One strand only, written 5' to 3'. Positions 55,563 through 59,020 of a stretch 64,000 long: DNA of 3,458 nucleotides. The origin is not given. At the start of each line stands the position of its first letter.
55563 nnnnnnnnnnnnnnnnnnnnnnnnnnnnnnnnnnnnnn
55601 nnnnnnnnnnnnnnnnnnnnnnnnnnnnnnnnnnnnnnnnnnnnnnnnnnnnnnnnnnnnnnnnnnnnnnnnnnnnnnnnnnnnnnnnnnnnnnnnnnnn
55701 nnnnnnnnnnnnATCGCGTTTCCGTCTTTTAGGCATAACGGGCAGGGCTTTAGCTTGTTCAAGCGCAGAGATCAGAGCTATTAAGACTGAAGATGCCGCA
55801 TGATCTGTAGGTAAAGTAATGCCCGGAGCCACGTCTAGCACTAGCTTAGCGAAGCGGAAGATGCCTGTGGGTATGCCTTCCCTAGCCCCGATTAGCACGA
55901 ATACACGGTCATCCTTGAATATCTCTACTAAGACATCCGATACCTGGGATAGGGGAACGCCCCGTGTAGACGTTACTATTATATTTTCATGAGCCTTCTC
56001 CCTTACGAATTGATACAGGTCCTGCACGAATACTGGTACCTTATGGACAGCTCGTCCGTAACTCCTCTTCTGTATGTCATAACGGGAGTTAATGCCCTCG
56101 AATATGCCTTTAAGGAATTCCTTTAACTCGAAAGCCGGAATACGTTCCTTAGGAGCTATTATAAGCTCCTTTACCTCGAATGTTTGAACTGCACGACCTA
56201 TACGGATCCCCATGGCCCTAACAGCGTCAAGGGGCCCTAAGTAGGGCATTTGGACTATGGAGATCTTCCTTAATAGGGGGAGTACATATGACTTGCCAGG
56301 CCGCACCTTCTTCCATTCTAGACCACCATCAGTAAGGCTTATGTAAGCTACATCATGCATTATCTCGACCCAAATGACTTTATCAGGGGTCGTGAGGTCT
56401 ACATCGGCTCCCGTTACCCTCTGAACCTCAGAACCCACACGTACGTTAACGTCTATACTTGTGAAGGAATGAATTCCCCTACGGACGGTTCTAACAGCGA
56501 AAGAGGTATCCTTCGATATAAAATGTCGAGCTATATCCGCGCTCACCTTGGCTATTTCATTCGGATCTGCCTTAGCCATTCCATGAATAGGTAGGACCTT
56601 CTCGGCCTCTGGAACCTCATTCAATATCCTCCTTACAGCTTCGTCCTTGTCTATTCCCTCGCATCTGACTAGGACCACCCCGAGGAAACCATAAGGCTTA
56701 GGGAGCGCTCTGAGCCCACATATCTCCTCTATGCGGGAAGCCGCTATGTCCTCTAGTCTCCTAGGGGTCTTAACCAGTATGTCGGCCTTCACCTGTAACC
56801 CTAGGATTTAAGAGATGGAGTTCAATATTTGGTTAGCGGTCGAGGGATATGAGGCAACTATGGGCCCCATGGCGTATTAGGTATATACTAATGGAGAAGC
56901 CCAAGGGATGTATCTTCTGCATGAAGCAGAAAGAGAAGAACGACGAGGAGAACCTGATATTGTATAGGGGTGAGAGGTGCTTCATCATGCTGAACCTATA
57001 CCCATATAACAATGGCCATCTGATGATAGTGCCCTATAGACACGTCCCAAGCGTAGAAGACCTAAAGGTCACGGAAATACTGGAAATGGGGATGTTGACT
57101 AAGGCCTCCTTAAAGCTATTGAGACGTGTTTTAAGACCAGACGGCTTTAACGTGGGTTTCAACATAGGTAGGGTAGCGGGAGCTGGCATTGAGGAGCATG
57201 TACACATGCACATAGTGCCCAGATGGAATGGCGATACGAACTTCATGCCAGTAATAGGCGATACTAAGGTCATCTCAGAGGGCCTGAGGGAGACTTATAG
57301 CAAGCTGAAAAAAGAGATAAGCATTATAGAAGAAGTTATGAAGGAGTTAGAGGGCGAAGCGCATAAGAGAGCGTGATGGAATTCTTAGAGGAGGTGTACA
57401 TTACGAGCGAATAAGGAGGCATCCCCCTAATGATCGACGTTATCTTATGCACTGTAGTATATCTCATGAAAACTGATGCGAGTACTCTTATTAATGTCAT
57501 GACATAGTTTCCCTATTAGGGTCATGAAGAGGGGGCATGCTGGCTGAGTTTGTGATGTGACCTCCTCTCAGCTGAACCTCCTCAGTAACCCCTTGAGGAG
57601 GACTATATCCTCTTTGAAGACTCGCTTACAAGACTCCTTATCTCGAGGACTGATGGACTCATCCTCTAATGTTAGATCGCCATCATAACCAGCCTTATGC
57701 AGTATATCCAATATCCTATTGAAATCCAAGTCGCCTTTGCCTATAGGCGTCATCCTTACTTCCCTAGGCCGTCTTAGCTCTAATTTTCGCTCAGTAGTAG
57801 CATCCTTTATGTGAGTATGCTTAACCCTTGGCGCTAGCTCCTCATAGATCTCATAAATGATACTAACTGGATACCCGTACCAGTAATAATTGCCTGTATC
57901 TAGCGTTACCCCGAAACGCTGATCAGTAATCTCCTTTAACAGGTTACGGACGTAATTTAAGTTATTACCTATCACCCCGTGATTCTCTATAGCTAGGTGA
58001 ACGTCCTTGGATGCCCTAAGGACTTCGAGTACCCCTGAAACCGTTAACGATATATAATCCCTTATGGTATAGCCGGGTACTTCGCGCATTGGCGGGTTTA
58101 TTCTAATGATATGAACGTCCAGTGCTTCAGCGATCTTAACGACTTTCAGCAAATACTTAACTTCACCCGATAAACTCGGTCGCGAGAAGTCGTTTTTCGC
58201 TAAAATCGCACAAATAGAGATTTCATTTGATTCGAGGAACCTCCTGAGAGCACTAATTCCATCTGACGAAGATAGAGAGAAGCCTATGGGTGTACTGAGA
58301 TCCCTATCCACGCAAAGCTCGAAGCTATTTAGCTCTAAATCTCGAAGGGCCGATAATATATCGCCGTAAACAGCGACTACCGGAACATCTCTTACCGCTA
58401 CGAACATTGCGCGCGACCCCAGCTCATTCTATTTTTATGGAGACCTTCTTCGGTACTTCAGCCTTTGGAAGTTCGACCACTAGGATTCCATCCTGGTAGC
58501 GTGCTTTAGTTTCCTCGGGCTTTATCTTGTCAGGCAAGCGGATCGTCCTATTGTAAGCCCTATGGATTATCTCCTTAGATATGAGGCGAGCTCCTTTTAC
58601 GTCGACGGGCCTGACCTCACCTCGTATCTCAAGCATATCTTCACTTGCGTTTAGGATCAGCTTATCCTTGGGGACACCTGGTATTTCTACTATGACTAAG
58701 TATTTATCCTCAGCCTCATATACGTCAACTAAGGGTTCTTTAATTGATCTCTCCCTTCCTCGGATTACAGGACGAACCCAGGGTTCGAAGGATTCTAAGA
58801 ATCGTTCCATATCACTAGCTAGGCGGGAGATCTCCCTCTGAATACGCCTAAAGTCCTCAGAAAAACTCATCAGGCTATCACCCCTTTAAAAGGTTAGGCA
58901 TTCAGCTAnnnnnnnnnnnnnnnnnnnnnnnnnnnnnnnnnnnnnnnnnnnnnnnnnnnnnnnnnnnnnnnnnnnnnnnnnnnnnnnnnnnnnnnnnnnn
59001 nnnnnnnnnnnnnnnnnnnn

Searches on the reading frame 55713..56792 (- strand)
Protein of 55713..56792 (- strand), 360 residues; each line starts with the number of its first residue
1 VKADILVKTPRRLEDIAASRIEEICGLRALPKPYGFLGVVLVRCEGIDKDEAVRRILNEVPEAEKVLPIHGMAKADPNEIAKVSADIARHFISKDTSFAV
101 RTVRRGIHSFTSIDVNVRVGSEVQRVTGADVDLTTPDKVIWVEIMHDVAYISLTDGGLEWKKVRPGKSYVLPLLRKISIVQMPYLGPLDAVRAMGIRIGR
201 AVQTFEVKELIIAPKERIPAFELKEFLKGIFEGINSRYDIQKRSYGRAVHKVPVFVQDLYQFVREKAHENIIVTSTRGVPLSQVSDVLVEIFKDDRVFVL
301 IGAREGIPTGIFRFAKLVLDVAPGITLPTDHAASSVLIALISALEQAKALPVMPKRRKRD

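Call 74: search_protein_families(library=pfam, proteins=[window:55713-56792:-], max_evalue=0.00001)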
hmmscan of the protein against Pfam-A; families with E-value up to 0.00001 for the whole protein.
window:55713-56792:- (360 aa): 2 families
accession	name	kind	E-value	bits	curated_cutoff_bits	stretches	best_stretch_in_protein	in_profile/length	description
PF14419.11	SPOUT_MTase_2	-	3e-69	232.2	28.4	1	176-345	1-172/173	AF2226-like SPOUT RNA Methylase fused to THUMP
PF02926.22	THUMP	-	2e-14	54.2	20.6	1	81-153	8-83/84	THUMP domain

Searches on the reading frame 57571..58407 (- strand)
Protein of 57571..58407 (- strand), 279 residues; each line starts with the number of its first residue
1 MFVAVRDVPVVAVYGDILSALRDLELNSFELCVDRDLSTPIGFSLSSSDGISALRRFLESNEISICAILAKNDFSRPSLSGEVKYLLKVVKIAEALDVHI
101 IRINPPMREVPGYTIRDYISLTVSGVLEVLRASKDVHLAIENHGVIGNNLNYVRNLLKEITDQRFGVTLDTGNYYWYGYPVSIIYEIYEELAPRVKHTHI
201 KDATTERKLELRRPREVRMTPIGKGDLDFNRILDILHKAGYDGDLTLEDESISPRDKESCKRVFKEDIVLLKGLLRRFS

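Call 74: search_protein_families(library=pfam, proteins=[window:57571-58407:-], max_evalue=0.00001)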
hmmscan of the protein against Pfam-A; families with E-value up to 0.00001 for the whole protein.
window:57571-58407:- (279 aa): 1 family
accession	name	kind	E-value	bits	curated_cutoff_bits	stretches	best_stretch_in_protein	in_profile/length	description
PF01261.30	AP_endonuc_2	-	1.8e-26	93.8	31.1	1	19-253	2-233/249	Xylose isomerase-like TIM barrel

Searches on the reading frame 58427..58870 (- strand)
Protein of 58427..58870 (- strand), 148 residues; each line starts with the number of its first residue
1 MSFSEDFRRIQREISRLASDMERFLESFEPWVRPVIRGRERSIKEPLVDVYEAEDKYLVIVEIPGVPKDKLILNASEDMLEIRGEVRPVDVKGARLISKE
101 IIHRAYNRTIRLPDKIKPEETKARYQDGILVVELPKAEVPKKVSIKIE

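Call 56: search_protein_families(library=pfam, proteins=[window:58427-58870:-], max_evalue=1)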
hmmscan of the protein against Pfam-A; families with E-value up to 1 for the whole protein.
window:58427-58870:- (148 aa): 2 families
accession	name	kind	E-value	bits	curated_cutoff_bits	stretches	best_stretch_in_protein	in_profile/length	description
PF00011.27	HSP20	-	1.9e-15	57.2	20.8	1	50-146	2-98/102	Hsp20/alpha crystallin family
PF17886.7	ArsA_HSP20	-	2.1e-06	27.7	22.5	1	54-133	1-62/63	HSP20-like domain found in ArsA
